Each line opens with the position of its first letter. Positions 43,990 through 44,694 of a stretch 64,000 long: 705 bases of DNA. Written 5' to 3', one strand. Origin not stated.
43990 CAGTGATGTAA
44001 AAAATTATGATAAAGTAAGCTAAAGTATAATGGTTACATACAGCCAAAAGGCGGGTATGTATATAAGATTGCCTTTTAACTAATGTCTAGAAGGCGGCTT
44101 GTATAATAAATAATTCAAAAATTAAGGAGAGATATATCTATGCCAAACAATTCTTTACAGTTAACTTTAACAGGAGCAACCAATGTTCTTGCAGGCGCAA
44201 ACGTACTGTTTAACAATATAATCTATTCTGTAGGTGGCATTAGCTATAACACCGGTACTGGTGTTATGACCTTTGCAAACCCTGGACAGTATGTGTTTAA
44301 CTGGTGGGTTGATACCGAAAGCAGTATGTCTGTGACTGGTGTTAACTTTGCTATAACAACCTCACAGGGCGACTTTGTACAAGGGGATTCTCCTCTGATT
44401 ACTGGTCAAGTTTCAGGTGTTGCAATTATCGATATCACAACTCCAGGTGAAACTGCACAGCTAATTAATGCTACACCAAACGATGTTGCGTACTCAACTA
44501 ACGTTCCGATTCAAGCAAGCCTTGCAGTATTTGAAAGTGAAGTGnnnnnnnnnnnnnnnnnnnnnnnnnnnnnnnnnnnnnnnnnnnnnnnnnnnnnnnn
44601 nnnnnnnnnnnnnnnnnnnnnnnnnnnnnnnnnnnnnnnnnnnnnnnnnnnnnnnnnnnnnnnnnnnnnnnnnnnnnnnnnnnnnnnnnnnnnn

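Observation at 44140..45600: Collagen-like protein with two related globular domains flanking about 70 uninterrupted G-X-Y triplets (dumbbell BclA-like architecture)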

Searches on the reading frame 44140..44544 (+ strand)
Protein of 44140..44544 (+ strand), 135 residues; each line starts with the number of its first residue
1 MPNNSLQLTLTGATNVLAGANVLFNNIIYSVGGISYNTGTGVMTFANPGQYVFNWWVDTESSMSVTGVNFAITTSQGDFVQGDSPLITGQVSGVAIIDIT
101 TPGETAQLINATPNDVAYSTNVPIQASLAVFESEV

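Call 4: search_protein_families(library=pfam, proteins=[window:44140-44544:+], max_evalue=10)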
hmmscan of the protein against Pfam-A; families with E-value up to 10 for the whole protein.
window:44140-44544:+ (135 aa): 1 family
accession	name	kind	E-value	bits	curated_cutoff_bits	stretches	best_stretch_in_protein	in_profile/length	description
PF00386.27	C1q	-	0.0063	17.2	23.7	1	19-62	16-60/127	C1q domain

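Call 15: search_protein_families(library=ncbifam, proteins=[window:44140-44544:+], max_evalue=1)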
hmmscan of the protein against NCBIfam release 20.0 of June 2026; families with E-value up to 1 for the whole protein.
window:44140-44544:+ (135 aa): 0 families

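Call 17: search_solved_structures(query=window:44140-44544:+, max_evalue=10, show_alignments=2)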
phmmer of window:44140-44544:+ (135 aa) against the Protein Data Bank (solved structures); distinct sequences matched with E-value up to 10: 3.
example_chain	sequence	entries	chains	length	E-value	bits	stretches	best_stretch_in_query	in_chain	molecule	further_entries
1gr3_A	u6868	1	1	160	0.0075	19.3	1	17-119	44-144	COLLAGEN X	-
1o91_A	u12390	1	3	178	0.12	15.4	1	18-59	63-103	COLLAGEN ALPHA 1(VIII) CHAIN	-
8pjq_A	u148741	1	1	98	2.1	11.4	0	22-51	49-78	SAKe2BE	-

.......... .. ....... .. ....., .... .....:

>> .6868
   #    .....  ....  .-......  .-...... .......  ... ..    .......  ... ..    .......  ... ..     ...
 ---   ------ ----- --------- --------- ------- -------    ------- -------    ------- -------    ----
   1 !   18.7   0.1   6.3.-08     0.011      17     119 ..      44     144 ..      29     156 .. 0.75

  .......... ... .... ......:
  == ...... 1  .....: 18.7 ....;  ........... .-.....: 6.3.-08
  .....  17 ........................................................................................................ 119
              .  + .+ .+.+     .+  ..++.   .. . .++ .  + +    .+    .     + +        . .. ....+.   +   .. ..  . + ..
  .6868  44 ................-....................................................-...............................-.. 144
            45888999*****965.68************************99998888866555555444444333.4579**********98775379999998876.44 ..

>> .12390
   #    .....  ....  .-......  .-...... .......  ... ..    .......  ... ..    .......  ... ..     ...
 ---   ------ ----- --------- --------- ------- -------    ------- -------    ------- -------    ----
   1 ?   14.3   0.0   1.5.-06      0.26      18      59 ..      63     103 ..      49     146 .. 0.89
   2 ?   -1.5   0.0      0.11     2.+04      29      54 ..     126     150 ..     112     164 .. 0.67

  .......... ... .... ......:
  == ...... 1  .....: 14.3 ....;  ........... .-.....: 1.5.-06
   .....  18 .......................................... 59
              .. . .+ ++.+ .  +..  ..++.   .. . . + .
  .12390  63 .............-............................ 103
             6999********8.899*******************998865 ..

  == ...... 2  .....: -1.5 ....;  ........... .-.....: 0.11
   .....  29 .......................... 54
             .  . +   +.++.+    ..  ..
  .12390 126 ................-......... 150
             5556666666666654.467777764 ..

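Call 21: search_protein_representatives(protein=window:44140-44544:+)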
Query: 135 residues. Proteins with E-value up to 0.001 (for the whole library): 608; up to 1e-10: 287; up to 1e-30: 8. The best 150 are listed.
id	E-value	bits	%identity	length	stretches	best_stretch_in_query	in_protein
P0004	5.8e-51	187.7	66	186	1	1-133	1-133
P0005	3.6e-47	175.5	40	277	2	2-135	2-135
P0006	8.5e-38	145.2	36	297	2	4-134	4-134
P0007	1.1e-36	141.6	35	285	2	2-133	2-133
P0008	9.8e-36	138.5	35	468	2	1-134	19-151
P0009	3.3e-33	130.4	39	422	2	1-134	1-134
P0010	9.1e-32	125.7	50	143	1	6-133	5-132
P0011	1.0e-31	125.5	49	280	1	1-134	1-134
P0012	2.2e-30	121.2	48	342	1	2-134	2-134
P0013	2.3e-30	121.2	46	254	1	2-133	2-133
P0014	3.1e-29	117.5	48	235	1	7-132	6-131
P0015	1.0e-28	115.8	34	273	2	6-131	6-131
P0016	5.9e-28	113.4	48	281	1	2-131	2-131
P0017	1.5e-27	112.0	45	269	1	4-134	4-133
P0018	2.5e-27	111.3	49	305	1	2-129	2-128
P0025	1.8e-26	108.6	47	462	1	4-133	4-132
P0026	2.0e-26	108.5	44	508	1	1-134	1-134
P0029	2.6e-26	108.1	45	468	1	3-134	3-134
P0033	9.4e-26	106.3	45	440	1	1-131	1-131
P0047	1.2e-24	102.6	46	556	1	14-133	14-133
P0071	3.2e-23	98.1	47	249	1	1-132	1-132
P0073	7.6e-23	96.9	41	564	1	2-134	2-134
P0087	5.4e-22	94.1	41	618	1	4-132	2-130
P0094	1.4e-21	92.8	40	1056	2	2-130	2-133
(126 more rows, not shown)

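Call 24: search_protein_families(library=phrogs, proteins=[window:44140-44544:+, P0026, P0073, P0012, P0025], max_evalue=0.01)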
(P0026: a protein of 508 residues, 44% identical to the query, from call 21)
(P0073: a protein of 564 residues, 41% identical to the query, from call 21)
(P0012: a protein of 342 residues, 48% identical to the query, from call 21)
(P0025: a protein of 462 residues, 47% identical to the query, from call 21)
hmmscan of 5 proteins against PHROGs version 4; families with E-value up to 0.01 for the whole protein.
window:44140-44544:+ (135 aa): 0 families

P0026 (508 aa): 24 families
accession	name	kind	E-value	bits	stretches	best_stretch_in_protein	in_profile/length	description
phrog_4775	-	connector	7e-36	124.6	1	330-490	697-851/876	pre-neck appendage protein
phrog_25468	-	unknown function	2e-14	54.3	1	212-289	91-167/528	-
phrog_5073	-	tail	8.7e-11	42.5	1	137-190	104-160/519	tail fiber protein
phrog_819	-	tail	5.4e-09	35.8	1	137-185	545-593/1024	tail protein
phrog_366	-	tail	1.2e-08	35.8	1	137-219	340-388/474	tail fiber protein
phrog_10972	-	tail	2e-07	31.8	1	137-184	161-211/343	tail fiber protein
phrog_3449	-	tail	6.7e-07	28.9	1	139-188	36-85/549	tail collar protein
phrog_8745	-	tail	7.2e-07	27.9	1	139-196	1431-1488/1803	tail fiber protein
phrog_17587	-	tail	8.1e-07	28.8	1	139-181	372-414/641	tail fiber protein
phrog_18350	-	tail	1.1e-06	29.5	1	139-196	154-211/253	tail fiber protein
phrog_6320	-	tail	6.1e-06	26.3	1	139-183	161-208/745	tail fiber protein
phrog_33894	-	unknown function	9.1e-06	25.5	1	138-192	441-497/727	-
phrog_38806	-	unknown function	1.1e-05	25.9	1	137-184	77-130/285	-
phrog_1658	-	unknown function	2.6e-05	25.1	1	139-245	46-146/239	-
phrog_38766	-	head and packaging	8.7e-05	22.2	1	137-191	125-181/478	virion structural protein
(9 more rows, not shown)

P0073 (564 aa): 17 families
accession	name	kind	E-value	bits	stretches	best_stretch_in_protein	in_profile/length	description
phrog_366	-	tail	2.1e-10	41.6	1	137-217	341-411/474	tail fiber protein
phrog_5073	-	tail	1.5e-09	38.5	1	138-332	294-445/519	tail fiber protein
phrog_10972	-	tail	1.1e-07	32.7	1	137-200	159-223/343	tail fiber protein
phrog_17587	-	tail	1.4e-07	31.4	1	140-181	350-391/641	tail fiber protein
phrog_1658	-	unknown function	2.1e-06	28.7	1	137-181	54-98/239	-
phrog_6320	-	tail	3e-06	27.3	1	138-180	83-125/745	tail fiber protein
phrog_8745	-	tail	5.7e-06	24.9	1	138-184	1437-1487/1803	tail fiber protein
phrog_819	-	tail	1.6e-05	24.3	1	138-181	520-563/1024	tail protein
phrog_1806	-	tail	1.8e-05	25.2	1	137-181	114-158/276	collagen like minor tail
phrog_38806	-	unknown function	3.7e-05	24.2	1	138-181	85-131/285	-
phrog_26654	-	unknown function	0.0001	22.9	1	138-212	106-181/360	-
phrog_18350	-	tail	0.00068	20.4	1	135-188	154-207/253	tail fiber protein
phrog_32123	-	unknown function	0.00069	19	1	138-189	266-317/532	-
phrog_3449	-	tail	0.00084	18.7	1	142-287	37-168/549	tail collar protein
phrog_3904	-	tail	0.0019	17.5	1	138-185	768-815/1086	tail fiber protein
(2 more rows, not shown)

P0012 (342 aa): 32 families (the best 25 are shown)
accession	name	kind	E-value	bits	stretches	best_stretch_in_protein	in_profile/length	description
phrog_5073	-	tail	1.4e-27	97.9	1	137-314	282-462/519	tail fiber protein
phrog_6320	-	tail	3e-21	76.9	1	137-213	134-216/745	tail fiber protein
phrog_366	-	tail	2.4e-18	67.8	1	137-224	312-388/474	tail fiber protein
phrog_8745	-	tail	1.6e-17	63.2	1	137-216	1410-1489/1803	tail fiber protein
phrog_819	-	tail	2.6e-15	56.7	1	137-215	526-604/1024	tail protein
phrog_3420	-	unknown function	3.2e-13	49.2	1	126-208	205-287/929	-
phrog_28263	-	tail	1.5e-10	40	1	129-206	602-679/1400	tail fiber protein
phrog_38806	-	unknown function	2.8e-10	41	1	137-207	88-154/285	-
phrog_29268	-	unknown function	3.8e-10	39.6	1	138-207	265-479/653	-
phrog_38766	-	head and packaging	9.2e-10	38.6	1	137-215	103-181/478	virion structural protein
phrog_33894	-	unknown function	4.2e-09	36.5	1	111-214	400-503/727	-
phrog_17587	-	tail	7e-09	35.7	1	139-206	350-417/641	tail fiber protein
phrog_34255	-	unknown function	9.2e-09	34.6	1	133-207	278-359/1044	-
phrog_10972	-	tail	1.1e-08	36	2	167-210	166-209/343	tail fiber protein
phrog_30509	-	tail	8.2e-08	32.7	2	160-214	56-113/254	collagen like minor tail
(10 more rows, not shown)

P0025 (462 aa): 32 families (the best 25 are shown)
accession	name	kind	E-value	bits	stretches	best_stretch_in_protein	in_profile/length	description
phrog_6320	-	tail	1.1e-29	104.8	1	138-307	100-271/745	tail fiber protein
phrog_8745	-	tail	1.9e-28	99.4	1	121-298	1371-1541/1803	tail fiber protein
phrog_5073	-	tail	4.7e-27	96.2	1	137-285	259-411/519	tail fiber protein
phrog_29268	-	unknown function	1.2e-22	80.8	1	109-265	385-541/653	-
phrog_3420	-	unknown function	2e-18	66.4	1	136-265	222-349/929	-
phrog_28263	-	tail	2.4e-18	65.8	1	110-265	585-739/1400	tail fiber protein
phrog_36982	-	unknown function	9.8e-18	64.4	1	58-267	478-692/944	-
phrog_819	-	tail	1.9e-16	60.4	1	137-266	506-637/1024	tail protein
phrog_1806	-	tail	1.4e-14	55.1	1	126-248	96-222/276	collagen like minor tail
phrog_18350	-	tail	4.5e-12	47.2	1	118-226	85-196/253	tail fiber protein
phrog_1658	-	unknown function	9.7e-12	46.1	2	119-193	29-103/239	-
phrog_366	-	tail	5.1e-11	43.7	2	135-213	302-380/474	tail fiber protein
phrog_34255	-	unknown function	6.9e-11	41.6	1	88-267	209-395/1044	-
phrog_26246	-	tail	2e-10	41.4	1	120-247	68-209/329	tail protein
phrog_30509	-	tail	3e-10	40.7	2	137-205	46-114/254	collagen like minor tail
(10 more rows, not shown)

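Call 31: find_related_loci(query=window:44140-44544:+, collection=genome_contigs, flank=6000)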
Query window:44140-44544:+ (135 aa) in genome_contigs; peptide patterns used: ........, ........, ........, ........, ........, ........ (x = any residue, [..] = any of these).
168 stretches matched a pattern; 1 encode a relative of the query (tblastn E <= 1e-3); 1 distinct loci.
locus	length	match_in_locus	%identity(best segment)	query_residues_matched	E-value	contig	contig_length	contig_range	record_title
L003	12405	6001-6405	60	1-135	4e-52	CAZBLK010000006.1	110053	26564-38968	MAG TPA_asm: uncultured Defluviitaleaceae bacterium isolate SRP242652_co3_68 genome assembly, contig: NODE_63_length_110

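Call 54: list_cluster_members(proteins=[P0001, P0005, P0008, P0009, P0011, P0012, P0026, P0029, P0047, P0094])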
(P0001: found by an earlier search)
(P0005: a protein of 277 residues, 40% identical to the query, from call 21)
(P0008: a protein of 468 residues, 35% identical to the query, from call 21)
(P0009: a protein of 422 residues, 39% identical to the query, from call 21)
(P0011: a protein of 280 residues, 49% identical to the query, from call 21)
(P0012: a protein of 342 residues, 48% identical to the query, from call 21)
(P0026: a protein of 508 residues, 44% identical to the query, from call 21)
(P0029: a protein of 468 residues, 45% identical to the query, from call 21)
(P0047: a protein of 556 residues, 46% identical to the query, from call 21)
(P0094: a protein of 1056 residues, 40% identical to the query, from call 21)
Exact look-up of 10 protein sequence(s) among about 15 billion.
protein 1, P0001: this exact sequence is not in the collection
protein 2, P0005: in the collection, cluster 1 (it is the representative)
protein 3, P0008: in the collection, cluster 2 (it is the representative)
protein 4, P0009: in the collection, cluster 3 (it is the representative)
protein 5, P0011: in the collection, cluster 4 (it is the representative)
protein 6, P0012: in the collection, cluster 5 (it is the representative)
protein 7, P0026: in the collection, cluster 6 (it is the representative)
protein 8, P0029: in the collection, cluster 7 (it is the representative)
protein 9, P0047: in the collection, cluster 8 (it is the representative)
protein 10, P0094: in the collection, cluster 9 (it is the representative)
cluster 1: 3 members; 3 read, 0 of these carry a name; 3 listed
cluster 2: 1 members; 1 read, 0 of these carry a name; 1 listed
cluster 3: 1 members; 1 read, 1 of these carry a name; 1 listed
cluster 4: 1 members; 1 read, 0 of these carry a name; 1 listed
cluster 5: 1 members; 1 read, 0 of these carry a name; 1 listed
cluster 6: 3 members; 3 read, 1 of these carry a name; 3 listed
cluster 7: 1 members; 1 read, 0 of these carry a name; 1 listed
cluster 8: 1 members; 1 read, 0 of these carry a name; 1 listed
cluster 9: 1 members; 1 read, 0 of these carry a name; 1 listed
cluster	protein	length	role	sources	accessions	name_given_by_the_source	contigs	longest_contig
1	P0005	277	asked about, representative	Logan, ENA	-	-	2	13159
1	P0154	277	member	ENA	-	-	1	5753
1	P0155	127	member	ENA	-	-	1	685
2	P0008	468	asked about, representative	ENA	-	-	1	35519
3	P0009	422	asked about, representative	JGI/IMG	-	hypothetical protein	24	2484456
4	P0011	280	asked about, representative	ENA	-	-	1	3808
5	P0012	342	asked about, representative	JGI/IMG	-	-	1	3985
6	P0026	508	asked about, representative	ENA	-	-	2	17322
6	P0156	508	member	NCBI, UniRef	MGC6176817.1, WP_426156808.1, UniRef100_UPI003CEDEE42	peptidase G2 autoproteolytic cleavage domain-containing protein [Lacrimispora sp. 38-1] | peptidase G2 autoproteolytic cleavage domain-containing protein n=1 Tax=Lacrimispora sp. ...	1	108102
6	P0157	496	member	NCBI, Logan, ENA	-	-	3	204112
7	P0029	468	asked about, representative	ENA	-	-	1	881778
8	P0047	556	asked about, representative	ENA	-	-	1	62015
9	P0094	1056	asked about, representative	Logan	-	-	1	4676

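Call 55: find_encoding_contigs(protein=P0009, flank=8000, max_places=2)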
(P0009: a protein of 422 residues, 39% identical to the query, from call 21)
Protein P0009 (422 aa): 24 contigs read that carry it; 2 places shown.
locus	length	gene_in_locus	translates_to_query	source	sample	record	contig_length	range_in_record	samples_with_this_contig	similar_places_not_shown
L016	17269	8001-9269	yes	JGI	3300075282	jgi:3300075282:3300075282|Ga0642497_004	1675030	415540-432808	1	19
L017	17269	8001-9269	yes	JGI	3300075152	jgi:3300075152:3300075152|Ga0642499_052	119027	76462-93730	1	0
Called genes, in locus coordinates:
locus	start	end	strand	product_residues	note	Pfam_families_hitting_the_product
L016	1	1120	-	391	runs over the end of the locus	PF01566:Nramp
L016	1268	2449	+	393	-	PF00872:Transposase_mut, PF10551:MULE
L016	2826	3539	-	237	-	-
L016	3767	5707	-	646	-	-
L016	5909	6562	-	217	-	PF00081:Sod_Fe_N, PF02777:Sod_Fe_C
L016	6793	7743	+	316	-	PF00188:CAP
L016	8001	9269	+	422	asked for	PF00386:C1q (faint), PF01391:Collagen, PF18573:BclA_C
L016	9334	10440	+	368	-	PF00535:Glycos_transf_2 (weak), PF13424:TPR_12 (faint), PF13428:TPR_14 (faint), PF00515:TPR_1 (faint), PF07719:TPR_2 (faint)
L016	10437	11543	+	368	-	PF00535:Glycos_transf_2 (weak), PF07719:TPR_2 (faint), PF00515:TPR_1 (faint), PF13428:TPR_14 (faint), PF14559:TPR_19 (faint)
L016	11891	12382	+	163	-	PF01047:MarR, PF12802:MarR_2 (weak), PF13463:HTH_27 (weak), PF22381:Staph_reg_Sar_Rot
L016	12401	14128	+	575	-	PF00664:ABC_membrane, PF00005:ABC_tran, PF02463:SMC_N (weak)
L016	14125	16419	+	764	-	PF00664:ABC_membrane, PF00005:ABC_tran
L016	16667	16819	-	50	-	-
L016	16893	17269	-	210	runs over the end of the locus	PF01255:Prenyltransf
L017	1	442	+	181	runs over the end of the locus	-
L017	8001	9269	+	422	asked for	PF00386:C1q (faint), PF01391:Collagen, PF18573:BclA_C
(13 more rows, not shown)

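Call 58: find_encoding_contigs(protein=P0029, flank=8000, max_places=1)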
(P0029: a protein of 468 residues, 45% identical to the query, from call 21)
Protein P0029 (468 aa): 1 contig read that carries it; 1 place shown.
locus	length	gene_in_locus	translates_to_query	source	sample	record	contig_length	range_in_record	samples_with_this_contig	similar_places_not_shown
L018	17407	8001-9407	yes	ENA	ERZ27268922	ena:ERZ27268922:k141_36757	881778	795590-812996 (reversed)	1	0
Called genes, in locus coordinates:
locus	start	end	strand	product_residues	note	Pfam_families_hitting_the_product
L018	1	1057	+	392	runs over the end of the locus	PF22025:ThiI_fer, PF02926:THUMP, PF02568:ThiI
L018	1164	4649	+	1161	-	PF02464:CinA, PF04203:Sortase, PF08486:SpoIID (weak)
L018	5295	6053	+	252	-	-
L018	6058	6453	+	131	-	PF18573:BclA_C (weak)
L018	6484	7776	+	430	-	-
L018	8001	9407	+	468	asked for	PF01391:Collagen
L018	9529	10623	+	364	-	PF00535:Glycos_transf_2 (weak)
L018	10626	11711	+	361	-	PF00535:Glycos_transf_2, PF13181:TPR_8 (faint)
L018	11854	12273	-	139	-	PF12641:Flavodoxin_3, PF12724:Flavodoxin_5 (weak), PF00258:Flavodoxin_1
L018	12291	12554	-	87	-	PF12672:DUF3793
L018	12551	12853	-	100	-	PF12672:DUF3793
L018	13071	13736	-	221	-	PF00543:P-II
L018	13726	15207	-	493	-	PF07556:DUF1538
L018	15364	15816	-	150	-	-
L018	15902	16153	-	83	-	PF04014:MazE_antitoxin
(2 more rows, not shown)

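Call 59: find_encoding_contigs(protein=P0008, flank=8000, max_places=1)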
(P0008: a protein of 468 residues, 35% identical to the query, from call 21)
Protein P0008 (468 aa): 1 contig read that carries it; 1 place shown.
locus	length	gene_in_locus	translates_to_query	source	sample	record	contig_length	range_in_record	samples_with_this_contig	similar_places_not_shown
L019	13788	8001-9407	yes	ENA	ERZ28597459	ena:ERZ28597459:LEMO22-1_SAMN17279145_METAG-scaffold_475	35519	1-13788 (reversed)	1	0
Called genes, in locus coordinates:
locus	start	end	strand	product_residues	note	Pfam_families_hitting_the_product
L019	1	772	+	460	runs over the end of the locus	PF05343:Peptidase_M42, PF01546:Peptidase_M20 (weak), PF04389:Peptidase_M28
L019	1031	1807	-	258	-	PF00290:Trp_syntA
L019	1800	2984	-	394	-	PF00291:PALP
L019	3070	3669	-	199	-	PF00697:PRAI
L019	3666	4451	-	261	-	PF00218:IGPS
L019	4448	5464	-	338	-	PF02885:Glycos_trans_3N, PF00591:Glycos_transf_3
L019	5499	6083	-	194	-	PF00117:GATase, PF07722:Peptidase_C26 (faint)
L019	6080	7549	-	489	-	PF04715:, PF00425:Chorismate_bind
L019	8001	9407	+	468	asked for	PF01391:Collagen, PF18573:BclA_C (weak)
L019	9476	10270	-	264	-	PF02673:BacA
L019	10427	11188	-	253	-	PF08239:SH3_3 (faint)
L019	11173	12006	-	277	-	-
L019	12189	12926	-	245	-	PF01551:Peptidase_M23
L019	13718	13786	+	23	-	?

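Call 60: find_encoding_contigs(protein=P0047, flank=8000, max_places=1)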
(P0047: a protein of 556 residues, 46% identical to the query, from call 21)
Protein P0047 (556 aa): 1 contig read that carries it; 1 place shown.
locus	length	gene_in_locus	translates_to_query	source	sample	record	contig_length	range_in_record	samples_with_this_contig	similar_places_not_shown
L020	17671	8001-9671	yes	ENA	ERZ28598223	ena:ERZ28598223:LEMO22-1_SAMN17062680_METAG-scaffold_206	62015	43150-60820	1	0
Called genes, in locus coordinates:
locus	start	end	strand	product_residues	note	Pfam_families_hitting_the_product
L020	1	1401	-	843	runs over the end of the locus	PF01261:AP_endonuc_2, PF00501:AMP-binding, PF13193:AMP-binding_C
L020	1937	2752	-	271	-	PF09296:NUDIX-like, PF09297:Zn_ribbon_NUD, PF00293:NUDIX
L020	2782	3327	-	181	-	PF02887:PK_C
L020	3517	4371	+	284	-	PF02735:Ku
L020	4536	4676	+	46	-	-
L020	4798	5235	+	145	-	-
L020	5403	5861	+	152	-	-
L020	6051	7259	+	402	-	PF00990:GGDEF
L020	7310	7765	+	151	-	PF00903:Glyoxalase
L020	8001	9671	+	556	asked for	PF01391:Collagen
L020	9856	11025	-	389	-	-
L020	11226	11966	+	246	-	PF01209:Ubie_methyltran (weak), PF13489:Methyltransf_23 (weak), PF08241:Methyltransf_11, PF08242:Methyltransf_12, PF13649:Methyltransf_25, PF13847:Methyltransf_31 (weak)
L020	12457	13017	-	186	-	PF00589:Phage_integrase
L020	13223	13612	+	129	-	PF00072:Response_reg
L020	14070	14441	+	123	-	PF00072:Response_reg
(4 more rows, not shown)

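Call 73: find_encoding_contigs(protein=P0006, flank=5000, max_places=1)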
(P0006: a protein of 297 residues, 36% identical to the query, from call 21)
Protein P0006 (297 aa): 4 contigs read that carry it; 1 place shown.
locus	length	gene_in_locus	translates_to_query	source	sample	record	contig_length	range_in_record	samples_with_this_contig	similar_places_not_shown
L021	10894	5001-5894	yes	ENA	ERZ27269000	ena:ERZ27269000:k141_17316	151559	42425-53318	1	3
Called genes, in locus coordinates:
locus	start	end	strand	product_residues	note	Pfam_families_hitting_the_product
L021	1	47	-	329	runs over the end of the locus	PF00356:LacI, PF00532:Peripla_BP_1 (weak), PF13377:Peripla_BP_3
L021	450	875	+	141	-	PF00258:Flavodoxin_1 (faint), PF12641:Flavodoxin_3, PF12724:Flavodoxin_5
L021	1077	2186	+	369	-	PF12725:DUF3810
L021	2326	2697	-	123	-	PF12844:HTH_19, PF13560:HTH_31, PF01381:HTH_3, PF13443:HTH_26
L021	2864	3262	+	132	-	PF14265:DUF4355 (weak)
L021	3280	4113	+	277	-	-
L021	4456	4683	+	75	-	-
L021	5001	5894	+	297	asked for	PF00386:C1q (faint), PF18573:BclA_C (weak)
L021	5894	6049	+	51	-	-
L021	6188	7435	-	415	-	PF02275:CBAH, PF03417:AAT (weak)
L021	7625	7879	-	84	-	PF04994:TfoX_C, PF11731:Cdd1 (weak)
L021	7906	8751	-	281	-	PF12146:Hydrolase_4, PF00561:Abhydrolase_1, PF12697:Abhydrolase_6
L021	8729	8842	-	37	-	-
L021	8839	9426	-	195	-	-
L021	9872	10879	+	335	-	PF00356:LacI, PF00532:Peripla_BP_1, PF13377:Peripla_BP_3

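Call 74: find_encoding_contigs(protein=P0007, flank=5000, max_places=1)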
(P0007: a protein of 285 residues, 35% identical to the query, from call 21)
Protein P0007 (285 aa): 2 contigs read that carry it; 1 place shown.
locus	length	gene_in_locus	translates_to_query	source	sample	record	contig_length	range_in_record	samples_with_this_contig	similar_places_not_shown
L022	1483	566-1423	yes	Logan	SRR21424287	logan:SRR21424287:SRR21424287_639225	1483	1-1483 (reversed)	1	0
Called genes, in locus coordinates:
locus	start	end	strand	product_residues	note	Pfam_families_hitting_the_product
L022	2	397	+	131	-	?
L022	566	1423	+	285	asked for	-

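Call 75: find_encoding_contigs(protein=P0025, flank=5000, max_places=1)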
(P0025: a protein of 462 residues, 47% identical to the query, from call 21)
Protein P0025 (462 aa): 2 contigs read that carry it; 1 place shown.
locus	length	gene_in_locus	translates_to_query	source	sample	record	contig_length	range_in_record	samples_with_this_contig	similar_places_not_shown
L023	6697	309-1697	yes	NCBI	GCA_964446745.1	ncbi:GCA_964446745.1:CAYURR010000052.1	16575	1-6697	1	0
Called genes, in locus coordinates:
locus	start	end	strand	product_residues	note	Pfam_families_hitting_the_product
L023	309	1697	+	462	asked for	PF01391:Collagen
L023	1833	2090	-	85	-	PF00583:Acetyltransf_1 (weak), PF13508:Acetyltransf_7 (weak)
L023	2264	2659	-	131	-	PF04545:Sigma70_r4, PF01381:HTH_3 (weak)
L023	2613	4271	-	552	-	PF00239:Resolvase, PF07508:Recombinase, PF13408:Zn_ribbon_recom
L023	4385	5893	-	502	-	PF14903:WG_beta_rep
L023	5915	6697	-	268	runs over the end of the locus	-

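Call 76: find_encoding_contigs(protein=P0033, flank=5000, max_places=1)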
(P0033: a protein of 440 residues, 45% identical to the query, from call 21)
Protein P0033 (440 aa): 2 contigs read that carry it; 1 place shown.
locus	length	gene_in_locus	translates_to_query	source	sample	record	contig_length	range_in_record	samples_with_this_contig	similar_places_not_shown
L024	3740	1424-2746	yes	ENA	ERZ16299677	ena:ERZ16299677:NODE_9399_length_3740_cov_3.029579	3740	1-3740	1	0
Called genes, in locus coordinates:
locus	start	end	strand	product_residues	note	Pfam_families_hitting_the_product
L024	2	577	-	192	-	?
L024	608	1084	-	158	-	PF13404:HTH_AsnC-type, PF13412:HTH_24, PF01047:MarR (faint), PF01037:AsnC_trans_reg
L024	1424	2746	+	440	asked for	PF00386:C1q (faint), PF01391:Collagen, PF18573:BclA_C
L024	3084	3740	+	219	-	?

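Call 77: find_encoding_contigs(protein=P0087, flank=5000, max_places=1)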
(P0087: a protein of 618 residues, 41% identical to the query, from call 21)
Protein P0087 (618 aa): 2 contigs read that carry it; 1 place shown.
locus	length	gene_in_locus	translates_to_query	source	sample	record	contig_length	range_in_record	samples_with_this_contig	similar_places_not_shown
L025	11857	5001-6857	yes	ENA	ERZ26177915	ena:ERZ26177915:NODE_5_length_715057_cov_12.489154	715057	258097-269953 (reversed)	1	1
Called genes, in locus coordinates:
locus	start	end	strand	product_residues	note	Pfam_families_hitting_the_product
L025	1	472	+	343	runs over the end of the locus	PF01867:Cas_Cas1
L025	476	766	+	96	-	PF09827:CRISPR_Cas2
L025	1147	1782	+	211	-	PF13629:T2SS-T3SS_pil_N (faint), PF02368:Big_2 (weak)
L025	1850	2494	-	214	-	PF06271:RDD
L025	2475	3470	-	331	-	PF00574:CLP_protease (faint), PF25145:NfeD1b_N (weak), PF01343:Peptidase_S49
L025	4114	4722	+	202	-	PF01386:Ribosomal_L25p, PF14693:Ribosomal_TL5_C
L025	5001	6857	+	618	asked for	PF01391:Collagen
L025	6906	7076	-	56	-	-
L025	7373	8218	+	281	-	PF01936:NYN, PF12872:OST-HTH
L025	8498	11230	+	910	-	PF00690:Cation_ATPase_N, PF00122:E1-E2_ATPase, PF00702:Hydrolase, PF13246:Cation_ATPase, PF08282:Hydrolase_3 (faint), PF00689:Cation_ATPase_C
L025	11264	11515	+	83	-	PF20124:DUF6514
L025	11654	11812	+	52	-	PF00301:Rubredoxin, PF21349:RUBY_RBDX (faint)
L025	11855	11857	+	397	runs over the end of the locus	PF00753:Lactamase_B, PF19583:ODP, PF00258:Flavodoxin_1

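Call 78: find_encoding_contigs(protein=P0026, flank=5000, max_places=1)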
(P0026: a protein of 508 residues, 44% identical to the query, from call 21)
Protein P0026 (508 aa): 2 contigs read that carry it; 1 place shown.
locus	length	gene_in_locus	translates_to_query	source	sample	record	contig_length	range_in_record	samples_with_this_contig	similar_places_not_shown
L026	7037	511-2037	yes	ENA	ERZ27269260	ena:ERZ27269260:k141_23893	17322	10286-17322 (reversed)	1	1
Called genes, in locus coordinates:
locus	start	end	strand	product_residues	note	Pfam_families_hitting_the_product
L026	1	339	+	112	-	?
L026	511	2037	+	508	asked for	PF01391:Collagen (weak), PF11962:Peptidase_G2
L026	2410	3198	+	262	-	PF13354:Beta-lactamase2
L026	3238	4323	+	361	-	PF02746:MR_MLE_N, PF13378:MR_MLE_C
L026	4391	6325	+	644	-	PF00496:SBP_bac_5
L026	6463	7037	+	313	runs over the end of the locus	PF19300:BPD_transp_1_N (weak), PF00528:BPD_transp_1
